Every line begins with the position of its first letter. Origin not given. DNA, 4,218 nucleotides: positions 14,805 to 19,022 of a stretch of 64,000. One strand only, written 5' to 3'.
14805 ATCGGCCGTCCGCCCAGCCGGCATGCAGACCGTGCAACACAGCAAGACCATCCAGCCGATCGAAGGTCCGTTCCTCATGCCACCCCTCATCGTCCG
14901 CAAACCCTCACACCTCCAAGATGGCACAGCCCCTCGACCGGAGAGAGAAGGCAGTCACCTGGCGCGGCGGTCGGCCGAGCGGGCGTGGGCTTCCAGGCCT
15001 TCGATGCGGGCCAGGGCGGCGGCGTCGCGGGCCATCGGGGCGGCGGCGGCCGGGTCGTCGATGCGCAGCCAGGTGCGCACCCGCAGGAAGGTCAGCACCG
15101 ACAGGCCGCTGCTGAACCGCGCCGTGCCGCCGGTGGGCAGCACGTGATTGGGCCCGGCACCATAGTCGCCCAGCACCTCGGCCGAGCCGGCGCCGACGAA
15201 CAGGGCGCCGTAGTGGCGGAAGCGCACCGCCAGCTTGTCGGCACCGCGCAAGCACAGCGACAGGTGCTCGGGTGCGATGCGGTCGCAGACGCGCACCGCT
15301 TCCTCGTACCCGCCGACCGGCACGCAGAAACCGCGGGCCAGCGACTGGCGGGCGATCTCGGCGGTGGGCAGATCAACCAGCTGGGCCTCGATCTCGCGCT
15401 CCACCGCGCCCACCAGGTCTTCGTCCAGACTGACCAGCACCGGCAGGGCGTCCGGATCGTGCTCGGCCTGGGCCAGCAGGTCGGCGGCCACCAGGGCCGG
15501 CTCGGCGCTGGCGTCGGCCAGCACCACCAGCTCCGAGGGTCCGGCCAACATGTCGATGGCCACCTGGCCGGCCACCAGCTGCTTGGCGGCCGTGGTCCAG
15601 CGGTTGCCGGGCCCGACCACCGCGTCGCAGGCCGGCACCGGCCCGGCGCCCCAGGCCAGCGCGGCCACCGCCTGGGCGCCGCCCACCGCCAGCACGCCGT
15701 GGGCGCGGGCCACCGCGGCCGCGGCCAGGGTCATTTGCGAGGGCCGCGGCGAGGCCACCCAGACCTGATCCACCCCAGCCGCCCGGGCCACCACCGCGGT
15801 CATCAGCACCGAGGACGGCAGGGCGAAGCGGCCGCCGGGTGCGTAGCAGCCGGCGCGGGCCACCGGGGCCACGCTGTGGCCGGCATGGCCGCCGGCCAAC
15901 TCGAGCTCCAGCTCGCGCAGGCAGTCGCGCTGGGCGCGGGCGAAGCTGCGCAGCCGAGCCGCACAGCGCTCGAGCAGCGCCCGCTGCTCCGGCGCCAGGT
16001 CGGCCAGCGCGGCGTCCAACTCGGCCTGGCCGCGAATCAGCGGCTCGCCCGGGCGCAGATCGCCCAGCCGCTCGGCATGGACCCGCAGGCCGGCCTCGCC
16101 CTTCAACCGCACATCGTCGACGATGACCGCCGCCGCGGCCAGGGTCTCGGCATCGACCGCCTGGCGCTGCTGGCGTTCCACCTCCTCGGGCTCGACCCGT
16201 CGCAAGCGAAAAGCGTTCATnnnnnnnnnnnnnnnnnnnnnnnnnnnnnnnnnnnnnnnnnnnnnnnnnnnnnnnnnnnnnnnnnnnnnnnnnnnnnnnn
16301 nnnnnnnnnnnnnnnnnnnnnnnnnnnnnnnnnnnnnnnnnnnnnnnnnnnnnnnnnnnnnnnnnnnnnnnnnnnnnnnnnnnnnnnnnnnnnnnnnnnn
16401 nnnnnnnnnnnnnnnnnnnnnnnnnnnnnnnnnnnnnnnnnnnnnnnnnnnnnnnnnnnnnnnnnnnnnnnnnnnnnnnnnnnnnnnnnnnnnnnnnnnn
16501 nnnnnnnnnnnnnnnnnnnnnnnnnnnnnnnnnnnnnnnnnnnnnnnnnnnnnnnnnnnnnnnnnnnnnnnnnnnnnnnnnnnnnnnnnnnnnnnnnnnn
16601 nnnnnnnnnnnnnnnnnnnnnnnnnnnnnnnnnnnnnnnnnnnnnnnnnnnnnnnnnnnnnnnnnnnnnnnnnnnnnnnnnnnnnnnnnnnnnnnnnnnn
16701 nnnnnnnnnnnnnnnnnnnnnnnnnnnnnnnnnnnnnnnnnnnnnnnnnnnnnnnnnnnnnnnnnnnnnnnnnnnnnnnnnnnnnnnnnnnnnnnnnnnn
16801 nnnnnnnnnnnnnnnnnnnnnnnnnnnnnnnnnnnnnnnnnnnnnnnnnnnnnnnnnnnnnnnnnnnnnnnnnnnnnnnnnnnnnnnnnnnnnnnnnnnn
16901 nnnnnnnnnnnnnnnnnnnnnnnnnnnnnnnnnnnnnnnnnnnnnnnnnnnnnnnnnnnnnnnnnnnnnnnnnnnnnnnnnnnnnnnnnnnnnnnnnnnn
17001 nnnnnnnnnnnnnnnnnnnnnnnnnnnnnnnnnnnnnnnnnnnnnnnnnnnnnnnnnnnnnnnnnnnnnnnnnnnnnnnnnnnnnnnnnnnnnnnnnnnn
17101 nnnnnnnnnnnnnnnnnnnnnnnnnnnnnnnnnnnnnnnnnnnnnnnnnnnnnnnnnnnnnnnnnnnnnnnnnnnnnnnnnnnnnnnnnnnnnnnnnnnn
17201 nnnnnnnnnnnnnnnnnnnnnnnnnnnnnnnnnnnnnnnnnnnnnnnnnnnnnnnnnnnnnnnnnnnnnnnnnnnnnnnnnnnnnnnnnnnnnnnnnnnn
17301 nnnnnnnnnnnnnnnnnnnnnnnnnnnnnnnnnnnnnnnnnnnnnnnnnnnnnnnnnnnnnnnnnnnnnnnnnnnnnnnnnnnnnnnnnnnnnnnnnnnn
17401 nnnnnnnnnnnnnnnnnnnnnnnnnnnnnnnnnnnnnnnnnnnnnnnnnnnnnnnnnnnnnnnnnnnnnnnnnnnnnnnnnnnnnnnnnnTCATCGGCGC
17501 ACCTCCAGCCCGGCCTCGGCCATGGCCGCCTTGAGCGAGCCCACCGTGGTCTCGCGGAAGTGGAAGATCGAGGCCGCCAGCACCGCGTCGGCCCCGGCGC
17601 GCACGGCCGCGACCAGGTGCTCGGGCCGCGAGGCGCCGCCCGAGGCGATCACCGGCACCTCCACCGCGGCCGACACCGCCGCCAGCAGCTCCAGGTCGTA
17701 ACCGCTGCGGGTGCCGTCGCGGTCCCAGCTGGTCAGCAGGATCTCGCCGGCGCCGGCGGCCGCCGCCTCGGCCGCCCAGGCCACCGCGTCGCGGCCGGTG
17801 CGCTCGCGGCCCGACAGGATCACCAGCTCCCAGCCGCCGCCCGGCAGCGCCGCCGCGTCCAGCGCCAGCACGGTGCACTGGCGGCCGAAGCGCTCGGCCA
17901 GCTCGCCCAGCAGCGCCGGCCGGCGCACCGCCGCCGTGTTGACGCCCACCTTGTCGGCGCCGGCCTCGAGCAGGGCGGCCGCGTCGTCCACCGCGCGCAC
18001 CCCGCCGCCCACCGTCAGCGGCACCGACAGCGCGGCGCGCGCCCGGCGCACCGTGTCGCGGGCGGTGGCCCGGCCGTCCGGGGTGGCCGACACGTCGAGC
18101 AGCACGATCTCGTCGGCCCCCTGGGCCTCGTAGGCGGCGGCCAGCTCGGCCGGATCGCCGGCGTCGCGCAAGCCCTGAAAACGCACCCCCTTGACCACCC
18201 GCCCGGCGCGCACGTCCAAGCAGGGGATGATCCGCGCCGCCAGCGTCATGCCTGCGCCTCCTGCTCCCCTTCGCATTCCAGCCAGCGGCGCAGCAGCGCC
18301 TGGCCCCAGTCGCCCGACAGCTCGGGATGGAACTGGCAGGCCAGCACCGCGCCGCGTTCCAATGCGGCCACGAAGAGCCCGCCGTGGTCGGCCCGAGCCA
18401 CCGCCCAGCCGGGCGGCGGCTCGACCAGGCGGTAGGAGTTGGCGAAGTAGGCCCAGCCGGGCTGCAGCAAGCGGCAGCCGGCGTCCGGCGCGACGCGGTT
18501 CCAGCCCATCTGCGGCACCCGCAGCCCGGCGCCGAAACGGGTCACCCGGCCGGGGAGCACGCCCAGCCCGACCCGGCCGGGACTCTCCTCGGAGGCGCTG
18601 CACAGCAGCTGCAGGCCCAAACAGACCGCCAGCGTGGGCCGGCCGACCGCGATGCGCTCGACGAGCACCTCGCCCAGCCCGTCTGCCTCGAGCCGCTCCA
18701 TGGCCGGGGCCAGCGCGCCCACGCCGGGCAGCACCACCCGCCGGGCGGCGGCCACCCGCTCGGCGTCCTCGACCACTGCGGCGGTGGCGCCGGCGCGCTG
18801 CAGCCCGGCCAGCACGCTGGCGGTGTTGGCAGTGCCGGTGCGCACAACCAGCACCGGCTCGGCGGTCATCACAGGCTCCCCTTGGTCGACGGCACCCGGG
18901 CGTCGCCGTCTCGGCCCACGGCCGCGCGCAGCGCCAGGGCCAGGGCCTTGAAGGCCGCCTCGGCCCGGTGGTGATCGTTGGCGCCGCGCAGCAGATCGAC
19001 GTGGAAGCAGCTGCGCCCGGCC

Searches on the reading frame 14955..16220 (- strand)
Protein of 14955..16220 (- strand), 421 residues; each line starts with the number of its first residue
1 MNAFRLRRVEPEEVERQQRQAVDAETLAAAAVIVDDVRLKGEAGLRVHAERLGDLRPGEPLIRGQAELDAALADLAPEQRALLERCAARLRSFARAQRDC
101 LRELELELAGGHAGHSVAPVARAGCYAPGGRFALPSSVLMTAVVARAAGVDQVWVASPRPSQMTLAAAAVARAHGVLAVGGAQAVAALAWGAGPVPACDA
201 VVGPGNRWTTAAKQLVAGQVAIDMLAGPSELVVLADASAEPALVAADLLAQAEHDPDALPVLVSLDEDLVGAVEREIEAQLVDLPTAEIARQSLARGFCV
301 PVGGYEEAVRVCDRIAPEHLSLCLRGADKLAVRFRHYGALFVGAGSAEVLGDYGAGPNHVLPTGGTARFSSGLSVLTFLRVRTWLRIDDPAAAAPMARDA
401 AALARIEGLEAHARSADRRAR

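Call 50: search_protein_families(library=pfam, proteins=[window:14955-16220:-])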
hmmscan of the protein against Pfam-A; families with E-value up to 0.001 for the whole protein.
window:14955-16220:- (421 aa): 1 family
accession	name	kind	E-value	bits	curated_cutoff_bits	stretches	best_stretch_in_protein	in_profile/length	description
PF00815.25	Histidinol_dh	-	8.1e-122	407.6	27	1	20-419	5-410/411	Histidinol dehydrogenase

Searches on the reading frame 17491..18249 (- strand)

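Call 50: search_protein_families(library=pfam, proteins=[window:17491-18249:-])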
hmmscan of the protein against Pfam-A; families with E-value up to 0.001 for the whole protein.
window:17491-18249:- (252 aa): 9 families
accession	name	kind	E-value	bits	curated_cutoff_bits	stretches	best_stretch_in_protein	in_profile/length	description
PF00977.27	His_biosynth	-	2.6e-75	253.2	23.6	1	6-234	1-227/228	Histidine biosynthesis protein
PF01207.24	Dus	-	5.9e-08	32.6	20.4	1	35-120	142-229/311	Dihydrouridine synthase (Dus)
PF05690.20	ThiG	-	7.3e-08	32.5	23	0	187-228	165-206/247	Thiazole biosynthesis protein ThiG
PF02581.23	TMP-TENI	-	2.1e-06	27.7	27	0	158-224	112-175/180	Thiamine monophosphate synthase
PF03060.21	NMO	-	4.9e-06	26.6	28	1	185-229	181-225/331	Nitronate monooxygenase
PF00478.31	IMPDH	-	7.7e-06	25.6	25.6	0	190-231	200-241/345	IMP dehydrogenase / GMP reductase domain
PF01180.27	DHO_dh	-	1.1e-05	25.3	27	0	61-108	224-273/291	Dihydroorotate dehydrogenase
PF04309.18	G3P_antiterm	-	0.0005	20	27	0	188-224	130-166/173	Glycerol-3-phosphate responsive antiterminator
PF01070.24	FMN_dh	-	0.00091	18.8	24.9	0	186-231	260-307/350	FMN-dependent dehydrogenase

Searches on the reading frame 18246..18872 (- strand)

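Call 50: search_protein_families(library=pfam, proteins=[window:18246-18872:-])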
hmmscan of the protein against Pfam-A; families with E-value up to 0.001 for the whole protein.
window:18246-18872:- (208 aa): 3 families
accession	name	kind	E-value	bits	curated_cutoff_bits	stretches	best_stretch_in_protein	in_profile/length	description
PF00117.34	GATase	-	2.3e-10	40.9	22.8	1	16-194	9-183/190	Glutamine amidotransferase class-I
PF01174.25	SNO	-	1.4e-06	28.7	27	0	24-114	15-104/188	SNO glutamine amidotransferase family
PF07685.20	GATase_3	-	5.8e-05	23.2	27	1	32-109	28-114/196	CobB/CobQ-like glutamine amidotransferase domain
